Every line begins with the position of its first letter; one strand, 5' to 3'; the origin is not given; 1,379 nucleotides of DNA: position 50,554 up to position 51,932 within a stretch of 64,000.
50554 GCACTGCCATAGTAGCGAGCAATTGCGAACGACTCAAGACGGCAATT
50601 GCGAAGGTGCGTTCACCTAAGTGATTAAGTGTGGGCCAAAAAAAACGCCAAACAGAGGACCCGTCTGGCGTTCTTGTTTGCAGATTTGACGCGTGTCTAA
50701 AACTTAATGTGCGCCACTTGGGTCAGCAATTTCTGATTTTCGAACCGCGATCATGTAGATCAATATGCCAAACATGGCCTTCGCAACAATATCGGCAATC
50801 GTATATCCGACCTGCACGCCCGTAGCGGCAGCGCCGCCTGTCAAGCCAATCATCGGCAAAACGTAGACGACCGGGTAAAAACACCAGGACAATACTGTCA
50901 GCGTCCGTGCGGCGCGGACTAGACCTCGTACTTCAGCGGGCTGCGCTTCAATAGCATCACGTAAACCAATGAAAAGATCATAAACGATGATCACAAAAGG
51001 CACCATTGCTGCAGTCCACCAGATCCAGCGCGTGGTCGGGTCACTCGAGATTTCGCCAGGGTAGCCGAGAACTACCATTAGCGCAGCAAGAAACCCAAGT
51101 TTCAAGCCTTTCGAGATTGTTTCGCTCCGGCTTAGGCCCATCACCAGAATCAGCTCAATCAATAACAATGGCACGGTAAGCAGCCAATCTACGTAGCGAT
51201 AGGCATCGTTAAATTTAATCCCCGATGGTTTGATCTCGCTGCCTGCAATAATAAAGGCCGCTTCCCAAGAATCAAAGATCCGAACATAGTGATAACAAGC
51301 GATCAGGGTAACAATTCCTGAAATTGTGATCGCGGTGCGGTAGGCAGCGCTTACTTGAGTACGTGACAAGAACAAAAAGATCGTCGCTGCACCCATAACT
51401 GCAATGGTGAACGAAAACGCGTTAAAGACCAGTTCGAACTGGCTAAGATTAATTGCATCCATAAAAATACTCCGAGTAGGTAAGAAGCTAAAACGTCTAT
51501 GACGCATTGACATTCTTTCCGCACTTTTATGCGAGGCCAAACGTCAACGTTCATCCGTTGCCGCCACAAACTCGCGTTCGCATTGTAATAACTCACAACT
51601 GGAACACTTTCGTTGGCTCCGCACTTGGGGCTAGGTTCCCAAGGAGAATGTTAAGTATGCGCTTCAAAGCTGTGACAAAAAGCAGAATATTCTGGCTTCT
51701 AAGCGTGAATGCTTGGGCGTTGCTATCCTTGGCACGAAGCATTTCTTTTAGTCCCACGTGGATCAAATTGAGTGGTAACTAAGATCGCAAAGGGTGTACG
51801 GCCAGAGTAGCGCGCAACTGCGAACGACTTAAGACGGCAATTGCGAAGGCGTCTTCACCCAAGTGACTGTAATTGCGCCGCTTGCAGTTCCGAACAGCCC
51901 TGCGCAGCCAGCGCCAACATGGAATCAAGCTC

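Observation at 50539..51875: Rhodopsin gene as a self-contained cassette flanked by ~95-bp direct repeats at the 3' end of rph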

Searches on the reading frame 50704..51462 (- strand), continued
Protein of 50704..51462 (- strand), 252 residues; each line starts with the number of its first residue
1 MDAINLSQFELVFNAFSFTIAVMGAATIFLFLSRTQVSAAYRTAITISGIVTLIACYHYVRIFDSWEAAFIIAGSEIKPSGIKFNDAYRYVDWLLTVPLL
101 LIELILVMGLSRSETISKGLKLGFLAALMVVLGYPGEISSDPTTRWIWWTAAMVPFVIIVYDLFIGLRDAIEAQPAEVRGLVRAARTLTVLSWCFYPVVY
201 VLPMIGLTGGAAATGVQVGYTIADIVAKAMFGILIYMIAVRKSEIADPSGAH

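Call 56: search_solved_structures(query=window:50704-51462:-, max_evalue=1e-60, show_alignments=3)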
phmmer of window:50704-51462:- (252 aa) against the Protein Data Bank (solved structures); distinct sequences matched with E-value up to 1e-60: 4.
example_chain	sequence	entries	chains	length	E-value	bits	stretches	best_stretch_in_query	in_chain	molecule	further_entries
6nwd_A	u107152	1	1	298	2e-73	250.3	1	2-245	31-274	Gll0198 protein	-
9wfa_A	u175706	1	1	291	5.2e-70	239.1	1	2-245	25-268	psXR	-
3ddl_A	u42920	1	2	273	1.9e-69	237.2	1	5-244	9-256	Xanthorhodopsin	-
7ytb_A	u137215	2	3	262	2.7e-62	213.8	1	4-246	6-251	Kin4B8 | Xanthorhodopsin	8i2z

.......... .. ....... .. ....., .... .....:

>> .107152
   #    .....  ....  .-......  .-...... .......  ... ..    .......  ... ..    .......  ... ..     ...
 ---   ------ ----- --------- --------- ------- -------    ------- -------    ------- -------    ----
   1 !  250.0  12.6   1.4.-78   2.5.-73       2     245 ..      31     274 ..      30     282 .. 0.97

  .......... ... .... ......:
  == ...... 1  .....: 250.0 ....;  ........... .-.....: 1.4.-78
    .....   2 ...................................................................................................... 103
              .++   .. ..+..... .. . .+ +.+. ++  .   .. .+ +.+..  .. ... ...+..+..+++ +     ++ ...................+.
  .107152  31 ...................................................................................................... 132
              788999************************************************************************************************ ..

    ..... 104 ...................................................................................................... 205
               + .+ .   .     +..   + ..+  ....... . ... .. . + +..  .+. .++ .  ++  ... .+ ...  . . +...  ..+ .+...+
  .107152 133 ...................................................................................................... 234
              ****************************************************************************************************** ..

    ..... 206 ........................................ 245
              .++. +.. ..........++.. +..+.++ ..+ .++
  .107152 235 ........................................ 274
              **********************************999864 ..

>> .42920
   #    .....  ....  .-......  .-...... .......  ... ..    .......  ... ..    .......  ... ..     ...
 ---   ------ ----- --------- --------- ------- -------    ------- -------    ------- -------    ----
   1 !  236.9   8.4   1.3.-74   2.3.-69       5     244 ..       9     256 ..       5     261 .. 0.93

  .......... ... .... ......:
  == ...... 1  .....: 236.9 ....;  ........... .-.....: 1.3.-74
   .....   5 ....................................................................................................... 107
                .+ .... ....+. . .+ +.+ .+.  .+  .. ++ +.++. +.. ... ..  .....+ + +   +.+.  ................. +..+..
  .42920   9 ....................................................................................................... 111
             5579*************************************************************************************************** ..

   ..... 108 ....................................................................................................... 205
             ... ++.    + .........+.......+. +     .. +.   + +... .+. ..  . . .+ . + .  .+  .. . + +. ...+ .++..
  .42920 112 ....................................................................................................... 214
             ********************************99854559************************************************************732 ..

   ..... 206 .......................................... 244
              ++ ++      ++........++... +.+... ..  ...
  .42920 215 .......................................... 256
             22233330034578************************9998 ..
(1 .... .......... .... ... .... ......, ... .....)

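Call 62: search_dna_similar(query=window:50704-51462:-, collection=plasmids, mode=protein, max_rows=10)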
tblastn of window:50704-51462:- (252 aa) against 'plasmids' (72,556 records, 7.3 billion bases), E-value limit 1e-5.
Records with a match: 3; places in all: 3; records where one place covers at least 80% of the query: 3.
Best place of each record, by identity: <60% 3.
By first word of the organism name: Polymorphobacter 2; Methylobacterium 1.
By predicted mobility (MOB-suite, as given by PLSDB): non-mobilizable 3.
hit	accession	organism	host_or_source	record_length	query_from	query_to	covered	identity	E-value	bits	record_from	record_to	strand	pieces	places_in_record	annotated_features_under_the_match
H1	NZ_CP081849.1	Polymorphobacter megasporae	Megaspora,lichen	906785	1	243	96%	59.7%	2e-76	258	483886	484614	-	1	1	bacteriorhodopsin-like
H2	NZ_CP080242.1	Polymorphobacter sp. PAMC 29334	Megaspora,lichen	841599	1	243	96%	59.3%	8e-76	256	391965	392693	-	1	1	bacteriorhodopsin-like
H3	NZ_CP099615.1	Methylobacterium sp.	Arabidopsis thaliana,pure culture,leaf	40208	30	234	81%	29.0%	1e-6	56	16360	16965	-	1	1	bacteriorhodopsin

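Call 63: find_related_loci(query=window:50704-51462:-, collection=viral_contigs, flank=5000)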
Query window:50704-51462:- (252 aa) in viral_contigs; peptide patterns used: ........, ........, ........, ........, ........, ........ (x = any residue, [..] = any of these).
9 stretches matched a pattern, but none encodes a relative of the query by tblastn (E <= 1e-3).

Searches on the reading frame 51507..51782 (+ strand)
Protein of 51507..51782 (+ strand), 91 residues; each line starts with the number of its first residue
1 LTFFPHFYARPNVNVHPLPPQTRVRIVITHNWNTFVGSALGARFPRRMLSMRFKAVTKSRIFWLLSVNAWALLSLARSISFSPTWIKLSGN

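Call 49: search_protein_families(library=pfam, proteins=[window:51507-51782:+], max_evalue=1)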
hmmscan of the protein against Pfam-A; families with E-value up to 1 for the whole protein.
window:51507-51782:+ (91 aa): 1 family
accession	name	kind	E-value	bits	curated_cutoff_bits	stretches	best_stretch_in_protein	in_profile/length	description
PF18143.6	HAD_SAK_2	-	0.1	13.4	27.5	1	14-58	35-78/139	HAD domain in Swiss Army Knife RNA repair proteins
